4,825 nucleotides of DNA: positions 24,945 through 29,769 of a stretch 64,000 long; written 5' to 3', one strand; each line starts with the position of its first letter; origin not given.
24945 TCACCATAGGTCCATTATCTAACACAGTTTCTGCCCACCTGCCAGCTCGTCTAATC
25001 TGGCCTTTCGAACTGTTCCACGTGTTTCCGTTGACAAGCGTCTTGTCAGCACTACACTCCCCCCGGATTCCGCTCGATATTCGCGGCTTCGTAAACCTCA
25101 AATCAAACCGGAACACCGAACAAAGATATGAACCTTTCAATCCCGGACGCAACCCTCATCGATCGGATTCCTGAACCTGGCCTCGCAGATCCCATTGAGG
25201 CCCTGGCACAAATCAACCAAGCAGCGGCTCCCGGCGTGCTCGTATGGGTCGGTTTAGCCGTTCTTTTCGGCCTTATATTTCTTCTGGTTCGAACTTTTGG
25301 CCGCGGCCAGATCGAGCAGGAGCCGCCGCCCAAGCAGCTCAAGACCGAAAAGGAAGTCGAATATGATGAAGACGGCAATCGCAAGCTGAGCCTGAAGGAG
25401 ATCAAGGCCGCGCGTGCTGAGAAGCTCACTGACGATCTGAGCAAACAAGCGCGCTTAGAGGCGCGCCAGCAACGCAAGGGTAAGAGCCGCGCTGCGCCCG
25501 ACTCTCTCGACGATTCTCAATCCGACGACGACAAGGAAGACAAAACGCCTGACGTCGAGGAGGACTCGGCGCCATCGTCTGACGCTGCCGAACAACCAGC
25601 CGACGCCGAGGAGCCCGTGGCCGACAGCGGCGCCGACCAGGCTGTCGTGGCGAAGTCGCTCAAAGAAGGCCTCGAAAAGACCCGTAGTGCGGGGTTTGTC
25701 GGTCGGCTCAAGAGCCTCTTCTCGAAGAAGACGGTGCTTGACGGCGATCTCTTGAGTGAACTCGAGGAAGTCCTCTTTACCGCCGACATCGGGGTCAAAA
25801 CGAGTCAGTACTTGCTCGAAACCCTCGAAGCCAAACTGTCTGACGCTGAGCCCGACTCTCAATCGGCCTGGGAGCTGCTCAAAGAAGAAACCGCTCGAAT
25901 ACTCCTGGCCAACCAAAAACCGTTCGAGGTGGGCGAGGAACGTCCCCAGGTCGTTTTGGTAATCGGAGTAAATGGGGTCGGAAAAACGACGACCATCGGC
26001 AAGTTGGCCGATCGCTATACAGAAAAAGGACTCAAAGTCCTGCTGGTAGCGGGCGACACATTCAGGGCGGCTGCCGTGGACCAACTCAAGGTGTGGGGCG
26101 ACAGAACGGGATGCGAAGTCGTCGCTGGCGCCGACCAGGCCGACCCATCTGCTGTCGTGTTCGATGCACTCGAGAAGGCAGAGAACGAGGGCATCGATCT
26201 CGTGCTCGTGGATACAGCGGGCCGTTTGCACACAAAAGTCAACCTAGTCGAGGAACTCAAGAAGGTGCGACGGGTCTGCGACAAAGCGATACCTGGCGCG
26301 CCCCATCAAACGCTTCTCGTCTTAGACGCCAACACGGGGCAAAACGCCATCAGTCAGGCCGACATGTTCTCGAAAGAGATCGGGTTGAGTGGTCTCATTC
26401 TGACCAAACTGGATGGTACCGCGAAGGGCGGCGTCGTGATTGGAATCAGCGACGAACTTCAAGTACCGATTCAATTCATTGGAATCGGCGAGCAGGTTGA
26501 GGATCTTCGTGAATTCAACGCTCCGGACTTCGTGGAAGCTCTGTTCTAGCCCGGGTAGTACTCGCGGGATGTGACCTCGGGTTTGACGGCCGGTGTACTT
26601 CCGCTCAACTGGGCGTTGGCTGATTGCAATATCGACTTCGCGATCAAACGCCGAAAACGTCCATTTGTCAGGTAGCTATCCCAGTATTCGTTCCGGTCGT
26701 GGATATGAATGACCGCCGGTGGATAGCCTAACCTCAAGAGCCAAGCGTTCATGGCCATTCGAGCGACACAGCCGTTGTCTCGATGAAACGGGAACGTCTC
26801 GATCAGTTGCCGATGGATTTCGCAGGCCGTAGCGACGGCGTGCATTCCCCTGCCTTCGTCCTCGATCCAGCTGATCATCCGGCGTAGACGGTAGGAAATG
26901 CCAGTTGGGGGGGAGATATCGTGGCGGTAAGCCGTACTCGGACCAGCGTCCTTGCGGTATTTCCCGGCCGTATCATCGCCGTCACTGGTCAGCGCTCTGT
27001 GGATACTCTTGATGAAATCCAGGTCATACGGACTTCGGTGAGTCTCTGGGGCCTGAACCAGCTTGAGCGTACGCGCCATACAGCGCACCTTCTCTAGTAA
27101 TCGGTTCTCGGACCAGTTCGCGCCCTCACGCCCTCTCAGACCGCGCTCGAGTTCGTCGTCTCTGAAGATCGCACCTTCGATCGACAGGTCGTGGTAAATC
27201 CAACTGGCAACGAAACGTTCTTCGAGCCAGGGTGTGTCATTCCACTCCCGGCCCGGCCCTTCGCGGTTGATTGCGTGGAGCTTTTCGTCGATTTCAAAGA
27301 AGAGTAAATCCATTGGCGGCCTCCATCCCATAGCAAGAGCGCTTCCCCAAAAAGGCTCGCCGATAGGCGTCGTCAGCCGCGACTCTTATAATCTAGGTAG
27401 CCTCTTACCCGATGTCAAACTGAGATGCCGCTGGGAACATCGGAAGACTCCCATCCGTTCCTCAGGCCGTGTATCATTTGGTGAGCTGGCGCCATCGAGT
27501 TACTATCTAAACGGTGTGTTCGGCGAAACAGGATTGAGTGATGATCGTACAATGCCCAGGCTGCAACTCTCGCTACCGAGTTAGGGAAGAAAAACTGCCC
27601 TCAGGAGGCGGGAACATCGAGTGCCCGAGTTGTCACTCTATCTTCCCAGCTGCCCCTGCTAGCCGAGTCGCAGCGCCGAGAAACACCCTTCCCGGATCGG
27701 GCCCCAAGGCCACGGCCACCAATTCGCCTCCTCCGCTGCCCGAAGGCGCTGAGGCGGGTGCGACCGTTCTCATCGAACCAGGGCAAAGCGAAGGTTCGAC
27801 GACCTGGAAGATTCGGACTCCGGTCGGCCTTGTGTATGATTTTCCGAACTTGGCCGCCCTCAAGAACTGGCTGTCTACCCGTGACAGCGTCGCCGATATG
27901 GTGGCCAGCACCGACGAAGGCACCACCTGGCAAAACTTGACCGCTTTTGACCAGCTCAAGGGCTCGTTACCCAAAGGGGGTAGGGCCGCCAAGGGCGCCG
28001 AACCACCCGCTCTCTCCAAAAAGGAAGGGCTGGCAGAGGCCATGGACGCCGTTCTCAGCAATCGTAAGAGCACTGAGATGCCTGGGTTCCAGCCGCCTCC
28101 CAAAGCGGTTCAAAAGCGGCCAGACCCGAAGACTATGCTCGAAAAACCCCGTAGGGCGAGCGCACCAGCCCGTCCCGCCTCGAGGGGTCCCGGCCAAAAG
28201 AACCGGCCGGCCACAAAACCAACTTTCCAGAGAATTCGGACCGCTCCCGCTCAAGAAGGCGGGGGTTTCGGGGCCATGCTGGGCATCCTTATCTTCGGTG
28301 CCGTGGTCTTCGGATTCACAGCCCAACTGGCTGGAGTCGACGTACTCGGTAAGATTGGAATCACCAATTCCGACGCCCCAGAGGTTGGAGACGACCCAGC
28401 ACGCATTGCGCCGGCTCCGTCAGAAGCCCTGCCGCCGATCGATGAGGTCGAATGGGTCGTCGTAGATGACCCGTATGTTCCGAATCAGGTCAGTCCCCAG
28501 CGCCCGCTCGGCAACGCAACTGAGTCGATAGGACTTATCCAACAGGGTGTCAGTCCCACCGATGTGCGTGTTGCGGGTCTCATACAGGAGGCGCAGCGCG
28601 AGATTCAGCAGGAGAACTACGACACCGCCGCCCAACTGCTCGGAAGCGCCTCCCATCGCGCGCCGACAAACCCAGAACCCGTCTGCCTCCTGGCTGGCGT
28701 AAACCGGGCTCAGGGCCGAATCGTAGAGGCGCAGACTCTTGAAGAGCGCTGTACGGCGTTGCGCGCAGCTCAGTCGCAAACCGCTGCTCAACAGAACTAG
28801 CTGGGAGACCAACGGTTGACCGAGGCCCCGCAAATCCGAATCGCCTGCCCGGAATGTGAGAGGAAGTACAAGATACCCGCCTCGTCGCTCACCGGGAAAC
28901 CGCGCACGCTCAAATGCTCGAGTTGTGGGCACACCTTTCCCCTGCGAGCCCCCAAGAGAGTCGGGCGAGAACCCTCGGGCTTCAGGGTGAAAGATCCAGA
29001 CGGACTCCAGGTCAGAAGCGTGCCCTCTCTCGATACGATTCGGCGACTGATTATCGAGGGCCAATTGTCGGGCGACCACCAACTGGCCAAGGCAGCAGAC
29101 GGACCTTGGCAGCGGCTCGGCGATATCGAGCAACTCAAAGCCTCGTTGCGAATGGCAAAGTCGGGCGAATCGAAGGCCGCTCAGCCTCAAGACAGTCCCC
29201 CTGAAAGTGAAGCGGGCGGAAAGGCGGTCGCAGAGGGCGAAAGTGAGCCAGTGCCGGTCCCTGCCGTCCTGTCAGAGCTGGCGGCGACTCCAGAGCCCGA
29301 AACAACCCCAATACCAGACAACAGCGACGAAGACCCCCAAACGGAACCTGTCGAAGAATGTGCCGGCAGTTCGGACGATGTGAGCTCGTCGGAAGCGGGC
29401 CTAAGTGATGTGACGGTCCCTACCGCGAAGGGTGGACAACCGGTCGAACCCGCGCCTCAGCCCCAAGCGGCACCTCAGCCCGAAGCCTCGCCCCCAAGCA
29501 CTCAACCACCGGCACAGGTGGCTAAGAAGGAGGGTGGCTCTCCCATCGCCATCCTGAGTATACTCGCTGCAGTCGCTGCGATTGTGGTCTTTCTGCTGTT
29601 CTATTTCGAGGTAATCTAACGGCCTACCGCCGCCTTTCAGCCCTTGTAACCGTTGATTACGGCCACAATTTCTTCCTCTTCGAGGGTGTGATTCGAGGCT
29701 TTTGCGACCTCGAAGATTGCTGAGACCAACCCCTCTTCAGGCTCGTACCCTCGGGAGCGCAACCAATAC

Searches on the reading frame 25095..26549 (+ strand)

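Call 48: search_protein_families(library=pfam, proteins=[window:25095-26549:+], max_evalue=0.001)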
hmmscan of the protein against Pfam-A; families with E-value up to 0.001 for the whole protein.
window:25095-26549:+ (484 aa): 8 families
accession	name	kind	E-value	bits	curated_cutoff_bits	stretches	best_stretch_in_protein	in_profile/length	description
PF00448.28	SRP54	-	3.6e-76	255.6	22.7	1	284-484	1-195/196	SRP54-type protein, GTPase domain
PF02881.24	SRP54_N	-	4.9e-09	36.7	22.4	1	202-265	2-74/75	SRP54-type protein, helical bundle domain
PF13604.12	AAA_30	-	1.1e-05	25.7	27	1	283-381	17-103/191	AAA domain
PF13207.12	AAA_17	-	8.2e-05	23.4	27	1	290-390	1-94/136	AAA domain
PF13191.12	AAA_16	-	9.7e-05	23.4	32.6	1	279-323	19-63/167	AAA ATPase domain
PF06414.18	Zeta_toxin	-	0.0001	22.3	22.3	1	274-390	7-119/199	Zeta toxin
PF25199.1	nSTAND_NTPase5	-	0.00057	20.2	34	0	281-370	38-129/145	Novel STAND NTPase 5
PF13401.12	AAA_22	-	0.00079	20.2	27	0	283-393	4-109/130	AAA domain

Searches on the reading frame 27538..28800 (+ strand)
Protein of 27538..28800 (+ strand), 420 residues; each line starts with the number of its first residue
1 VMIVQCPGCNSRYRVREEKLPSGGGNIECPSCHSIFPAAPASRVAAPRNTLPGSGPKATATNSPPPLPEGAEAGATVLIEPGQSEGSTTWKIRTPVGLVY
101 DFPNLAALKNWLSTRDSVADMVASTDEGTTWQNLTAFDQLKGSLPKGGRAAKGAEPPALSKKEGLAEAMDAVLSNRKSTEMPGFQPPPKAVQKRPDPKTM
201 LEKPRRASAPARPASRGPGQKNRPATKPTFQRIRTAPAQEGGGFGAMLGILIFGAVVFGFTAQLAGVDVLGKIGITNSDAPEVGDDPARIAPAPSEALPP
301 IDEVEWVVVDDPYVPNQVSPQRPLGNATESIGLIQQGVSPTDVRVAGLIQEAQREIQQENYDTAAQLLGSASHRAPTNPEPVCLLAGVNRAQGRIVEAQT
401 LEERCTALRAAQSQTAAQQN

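Call 48: search_protein_families(library=pfam, proteins=[window:27538-28800:+], max_evalue=0.001)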
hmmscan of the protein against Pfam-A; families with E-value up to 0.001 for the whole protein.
window:27538-28800:+ (420 aa): 4 families
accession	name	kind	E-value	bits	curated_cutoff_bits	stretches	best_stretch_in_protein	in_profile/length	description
PF13717.11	Zn_ribbon_4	-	5.5e-12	45.9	30.3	1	2-36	1-35/36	zinc-ribbon domain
PF13719.11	Zn_ribbon_5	-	7.9e-07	29.2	29.3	1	2-38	1-37/37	zinc-ribbon domain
PF14559.12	TPR_19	-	4.9e-05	24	25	1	356-401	2-47/68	Tetratricopeptide repeat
PF25206.1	DUF7836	-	0.00012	22.3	26.7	1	4-35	8-39/59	Domain of unknown function (DUF7836)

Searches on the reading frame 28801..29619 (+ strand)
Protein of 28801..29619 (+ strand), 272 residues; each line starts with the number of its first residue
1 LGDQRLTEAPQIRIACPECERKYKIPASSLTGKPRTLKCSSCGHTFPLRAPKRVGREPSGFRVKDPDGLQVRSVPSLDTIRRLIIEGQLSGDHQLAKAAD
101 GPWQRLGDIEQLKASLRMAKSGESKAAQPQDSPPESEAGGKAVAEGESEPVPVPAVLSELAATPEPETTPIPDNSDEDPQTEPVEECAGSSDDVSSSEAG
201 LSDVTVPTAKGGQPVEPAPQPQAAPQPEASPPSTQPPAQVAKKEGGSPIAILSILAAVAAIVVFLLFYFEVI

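Call 48: search_protein_families(library=pfam, proteins=[window:28801-29619:+], max_evalue=0.001)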
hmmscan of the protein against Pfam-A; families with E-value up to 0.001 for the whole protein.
window:28801-29619:+ (272 aa): 3 families
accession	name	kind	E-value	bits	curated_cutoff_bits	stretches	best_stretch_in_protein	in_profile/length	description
PF13717.11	Zn_ribbon_4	-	2.8e-10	40.4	30.3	1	13-47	2-36/36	zinc-ribbon domain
PF25206.1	DUF7836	-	9.8e-06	25.8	26.7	1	11-48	5-42/59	Domain of unknown function (DUF7836)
PF13719.11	Zn_ribbon_5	-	0.00024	21.3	29.3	1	13-46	2-35/37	zinc-ribbon domain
